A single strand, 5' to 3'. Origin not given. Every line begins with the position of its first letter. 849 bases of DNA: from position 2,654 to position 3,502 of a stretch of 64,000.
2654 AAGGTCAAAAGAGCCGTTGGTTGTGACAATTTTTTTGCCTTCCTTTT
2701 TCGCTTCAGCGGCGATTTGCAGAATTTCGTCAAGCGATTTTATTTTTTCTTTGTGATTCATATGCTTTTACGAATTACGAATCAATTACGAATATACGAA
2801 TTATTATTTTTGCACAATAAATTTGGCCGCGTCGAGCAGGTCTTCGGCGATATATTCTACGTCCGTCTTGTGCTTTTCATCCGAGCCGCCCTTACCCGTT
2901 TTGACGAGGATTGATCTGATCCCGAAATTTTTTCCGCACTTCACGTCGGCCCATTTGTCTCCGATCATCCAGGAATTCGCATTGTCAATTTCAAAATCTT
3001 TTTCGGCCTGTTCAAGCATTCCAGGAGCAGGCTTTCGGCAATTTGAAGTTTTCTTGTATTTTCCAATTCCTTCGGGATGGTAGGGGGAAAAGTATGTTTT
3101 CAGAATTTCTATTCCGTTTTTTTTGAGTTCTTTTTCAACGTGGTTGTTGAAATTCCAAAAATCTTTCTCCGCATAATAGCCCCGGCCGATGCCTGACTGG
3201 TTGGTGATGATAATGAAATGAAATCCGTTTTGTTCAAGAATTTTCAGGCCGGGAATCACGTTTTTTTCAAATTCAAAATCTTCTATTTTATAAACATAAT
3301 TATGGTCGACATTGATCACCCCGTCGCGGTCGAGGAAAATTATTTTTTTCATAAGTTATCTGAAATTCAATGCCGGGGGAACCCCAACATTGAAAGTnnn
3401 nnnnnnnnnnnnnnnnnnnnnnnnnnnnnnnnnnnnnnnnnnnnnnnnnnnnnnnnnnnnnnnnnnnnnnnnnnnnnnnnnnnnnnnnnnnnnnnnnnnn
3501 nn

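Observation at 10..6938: Complete ADP-heptose pathway with split hldA/hldC plus a GT2-GT9 heptosyltransferase-like fusion in a putatively monoderm, LPS-less genome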

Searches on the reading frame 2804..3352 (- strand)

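Call 3: search_protein_families(library=pfam, proteins=[window:2804-3352:-], max_evalue=0.01)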
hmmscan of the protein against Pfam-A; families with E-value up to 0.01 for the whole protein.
window:2804-3352:- (182 aa): 4 families
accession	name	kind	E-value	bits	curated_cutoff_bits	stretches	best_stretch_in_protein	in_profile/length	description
PF13242.12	Hydrolase_like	-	5.3e-19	68.4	22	1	105-175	2-75/75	HAD-hyrolase-like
PF08645.17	PNK3P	-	2.3e-10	40.9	22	1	6-133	4-126/161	Polynucleotide kinase 3 phosphatase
PF13419.12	HAD_2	-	4.8e-08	33.8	23.8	1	105-150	133-178/178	Haloacid dehalogenase-like hydrolase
PF00702.32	Hydrolase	-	2e-06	28.7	26.4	1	13-144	83-191/191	haloacid dehalogenase-like hydrolase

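Call 4: search_protein_families(library=ncbifam, proteins=[window:2804-3352:-], max_evalue=0.01)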
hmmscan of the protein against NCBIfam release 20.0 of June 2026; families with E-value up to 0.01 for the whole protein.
window:2804-3352:- (182 aa): 26 families (the best 25 are shown)
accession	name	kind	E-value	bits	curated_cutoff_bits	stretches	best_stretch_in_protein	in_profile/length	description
NF006506.0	PRK08942.1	equivalog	5e-51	172.8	178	1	1-181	2-179/182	D-glycero-beta-D-manno-heptose 1,7-bisphosphate 7-phosphatase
TIGR00213.1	GmhB_yaeD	subfamily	1.1e-48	165.2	149.6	1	3-163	2-163/176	D-glycero-beta-D-manno-heptose 1,7-bisphosphate 7-phosphatase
NF050049.1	HBPPhtaseGmhB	domain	3.1e-42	144.3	250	1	2-163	3-156/171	D-glycero-alpha-D-manno-heptose-1,7-bisphosphate 7-phosphatase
TIGR01656.1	Histidinol-ppas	subfamily_domain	2.4e-39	134.6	84.15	1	4-150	2-146/149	histidinol-phosphate phosphatase domain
TIGR01662.1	HAD-SF-IIIA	subfamily_domain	1.9e-33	115.6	44.6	1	3-152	1-140/141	HAD-IIIA family hydrolase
NF003937.0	PRK05446.1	equivalog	2.4e-28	99.2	443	1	1-177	2-167/355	bifunctional histidinol-phosphatase/imidazoleglycerol-phosphate dehydratase HisB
NF005264.0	PRK06769.1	equivalog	4.4e-25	88.5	217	1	3-181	5-173/175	HAD-IIIA family hydrolase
TIGR01261.1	hisB_Nterm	equivalog_domain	7.3e-25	87.3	140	1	2-152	1-148/161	histidinol-phosphatase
NF009695.0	PRK13222.1-2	equivalog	1.1e-09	38.1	225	1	105-180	148-223/226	phosphoglycolate phosphatase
TIGR01460.1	HAD-SF-IIA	subfamily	7.3e-08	32.5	100.15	1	107-153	197-246/246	HAD-IIA family hydrolase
TIGR01664.1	DNA-3'-Pase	equivalog_domain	7.6e-08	32.5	107.65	1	2-133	13-136/167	DNA 3'-phosphatase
TIGR02253.1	CTE7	subfamily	1.2e-07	31.8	169.75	1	104-167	147-212/221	TIGR02253 family HAD-type hydrolase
NF009804.0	PRK13288.1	equivalog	7.5e-07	28.8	218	1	105-177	136-208/215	pyrophosphatase PpaX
TIGR01458.1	HAD-SF-IIA-hyp3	hypoth_equivalog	8e-07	28.6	175.95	1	101-181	173-256/257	TIGR01458 family HAD-type hydrolase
TIGR01452.1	PGP_euk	subfamily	2e-06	27.4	201.95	1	106-154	201-250/279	phosphoglycolate/pyridoxal phosphate family phosphatase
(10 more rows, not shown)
